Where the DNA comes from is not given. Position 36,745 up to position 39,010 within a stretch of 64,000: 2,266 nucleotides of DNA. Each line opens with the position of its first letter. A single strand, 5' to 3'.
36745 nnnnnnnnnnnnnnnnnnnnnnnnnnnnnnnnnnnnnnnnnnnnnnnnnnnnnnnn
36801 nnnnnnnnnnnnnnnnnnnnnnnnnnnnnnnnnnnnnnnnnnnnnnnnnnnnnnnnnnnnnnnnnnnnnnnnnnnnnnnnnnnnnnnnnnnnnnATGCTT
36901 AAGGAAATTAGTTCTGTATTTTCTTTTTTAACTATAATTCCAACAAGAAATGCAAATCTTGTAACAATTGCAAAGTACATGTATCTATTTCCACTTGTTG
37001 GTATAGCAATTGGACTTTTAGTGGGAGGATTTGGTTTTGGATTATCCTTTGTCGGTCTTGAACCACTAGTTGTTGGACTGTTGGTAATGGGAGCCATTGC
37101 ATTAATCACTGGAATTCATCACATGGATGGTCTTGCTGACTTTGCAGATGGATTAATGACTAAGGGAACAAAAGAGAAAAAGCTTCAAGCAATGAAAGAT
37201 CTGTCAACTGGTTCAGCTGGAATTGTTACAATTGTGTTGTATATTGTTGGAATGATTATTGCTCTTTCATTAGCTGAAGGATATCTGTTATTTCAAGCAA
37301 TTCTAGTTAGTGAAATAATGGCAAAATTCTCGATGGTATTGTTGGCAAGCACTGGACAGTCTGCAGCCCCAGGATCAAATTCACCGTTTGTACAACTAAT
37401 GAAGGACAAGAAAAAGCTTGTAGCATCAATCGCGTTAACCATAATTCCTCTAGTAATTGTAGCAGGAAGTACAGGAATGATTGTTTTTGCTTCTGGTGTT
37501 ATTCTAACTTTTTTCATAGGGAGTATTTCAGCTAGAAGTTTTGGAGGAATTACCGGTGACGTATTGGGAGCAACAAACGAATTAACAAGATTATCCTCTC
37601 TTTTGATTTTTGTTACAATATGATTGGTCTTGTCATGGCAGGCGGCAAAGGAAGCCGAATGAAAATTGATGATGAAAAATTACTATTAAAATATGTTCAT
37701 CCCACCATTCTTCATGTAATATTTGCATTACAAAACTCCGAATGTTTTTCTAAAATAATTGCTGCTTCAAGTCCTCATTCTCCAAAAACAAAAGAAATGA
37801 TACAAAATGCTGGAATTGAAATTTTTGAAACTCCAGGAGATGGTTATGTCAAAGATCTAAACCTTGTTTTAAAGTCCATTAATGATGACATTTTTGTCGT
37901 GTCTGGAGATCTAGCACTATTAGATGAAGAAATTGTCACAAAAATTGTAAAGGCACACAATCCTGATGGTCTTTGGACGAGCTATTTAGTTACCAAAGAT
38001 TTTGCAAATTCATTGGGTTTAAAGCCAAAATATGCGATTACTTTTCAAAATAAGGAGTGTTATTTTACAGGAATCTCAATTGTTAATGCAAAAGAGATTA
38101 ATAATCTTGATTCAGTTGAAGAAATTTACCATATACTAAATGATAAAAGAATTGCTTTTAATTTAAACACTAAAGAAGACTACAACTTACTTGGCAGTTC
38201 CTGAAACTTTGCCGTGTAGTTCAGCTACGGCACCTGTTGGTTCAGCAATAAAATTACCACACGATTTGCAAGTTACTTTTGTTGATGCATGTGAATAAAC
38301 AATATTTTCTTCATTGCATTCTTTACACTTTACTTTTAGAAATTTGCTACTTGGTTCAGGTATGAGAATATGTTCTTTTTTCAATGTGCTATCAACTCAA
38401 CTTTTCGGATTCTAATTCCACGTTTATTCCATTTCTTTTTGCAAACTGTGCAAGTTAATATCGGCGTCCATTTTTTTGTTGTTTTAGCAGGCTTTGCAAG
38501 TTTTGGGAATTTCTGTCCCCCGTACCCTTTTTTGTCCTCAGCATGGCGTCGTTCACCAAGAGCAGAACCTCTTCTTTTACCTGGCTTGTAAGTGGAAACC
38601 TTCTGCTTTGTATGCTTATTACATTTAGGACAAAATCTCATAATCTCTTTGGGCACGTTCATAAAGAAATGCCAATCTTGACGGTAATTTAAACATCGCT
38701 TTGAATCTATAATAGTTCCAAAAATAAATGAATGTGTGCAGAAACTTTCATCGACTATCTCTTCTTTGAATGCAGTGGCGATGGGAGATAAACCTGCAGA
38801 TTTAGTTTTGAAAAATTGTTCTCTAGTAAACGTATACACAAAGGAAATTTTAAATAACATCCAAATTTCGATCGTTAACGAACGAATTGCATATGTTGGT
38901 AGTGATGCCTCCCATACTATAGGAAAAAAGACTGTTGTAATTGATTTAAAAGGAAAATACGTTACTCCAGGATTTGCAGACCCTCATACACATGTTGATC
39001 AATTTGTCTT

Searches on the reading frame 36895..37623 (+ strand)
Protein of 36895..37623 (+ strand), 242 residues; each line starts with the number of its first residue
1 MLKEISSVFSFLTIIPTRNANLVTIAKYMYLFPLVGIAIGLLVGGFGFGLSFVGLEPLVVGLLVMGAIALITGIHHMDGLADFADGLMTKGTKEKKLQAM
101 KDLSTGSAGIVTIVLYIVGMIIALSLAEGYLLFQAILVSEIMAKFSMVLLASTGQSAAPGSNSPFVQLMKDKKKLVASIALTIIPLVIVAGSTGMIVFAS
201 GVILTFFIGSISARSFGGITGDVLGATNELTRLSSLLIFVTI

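Call 29: search_protein_families(library=pfam, proteins=[window:36895-37623:+], max_evalue=0.001)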
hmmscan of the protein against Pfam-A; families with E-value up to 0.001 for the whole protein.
window:36895-37623:+ (242 aa): 1 family
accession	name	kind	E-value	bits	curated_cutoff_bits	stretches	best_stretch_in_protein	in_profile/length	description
PF02654.20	CobS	-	3.7e-45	155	23.2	1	9-237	2-207/207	Cobalamin-5-phosphate synthase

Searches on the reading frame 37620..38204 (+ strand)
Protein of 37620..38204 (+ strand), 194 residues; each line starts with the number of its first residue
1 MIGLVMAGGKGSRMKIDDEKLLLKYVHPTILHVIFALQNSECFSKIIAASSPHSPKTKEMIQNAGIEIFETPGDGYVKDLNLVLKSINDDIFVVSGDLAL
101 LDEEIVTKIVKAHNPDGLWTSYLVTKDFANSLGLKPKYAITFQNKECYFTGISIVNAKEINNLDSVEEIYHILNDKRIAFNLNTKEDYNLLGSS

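Call 80: search_protein_families(library=pfam, proteins=[window:37620-38204:+], max_evalue=0.001)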
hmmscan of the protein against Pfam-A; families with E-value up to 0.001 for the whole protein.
window:37620-38204:+ (194 aa): 2 families
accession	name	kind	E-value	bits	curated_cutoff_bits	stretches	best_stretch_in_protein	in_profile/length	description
PF12804.13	NTP_transf_3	-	6.5e-12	46.4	27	1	3-124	1-122/160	MobA-like NTP transferase domain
PF01128.25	IspD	-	0.00016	22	27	1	3-112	3-116/221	2-C-methyl-D-erythritol 4-phosphate cytidylyltransferase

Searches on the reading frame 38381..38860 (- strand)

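Call 79: search_protein_families(library=pfam, proteins=[window:38381-38860:-], max_evalue=0.001)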
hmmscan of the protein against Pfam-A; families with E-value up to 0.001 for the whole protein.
window:38381-38860:- (159 aa): 1 family
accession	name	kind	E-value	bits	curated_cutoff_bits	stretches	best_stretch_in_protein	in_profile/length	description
PF00935.25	Ribosomal_L44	-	1.4e-23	83.4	25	1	82-156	1-75/76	Ribosomal protein L44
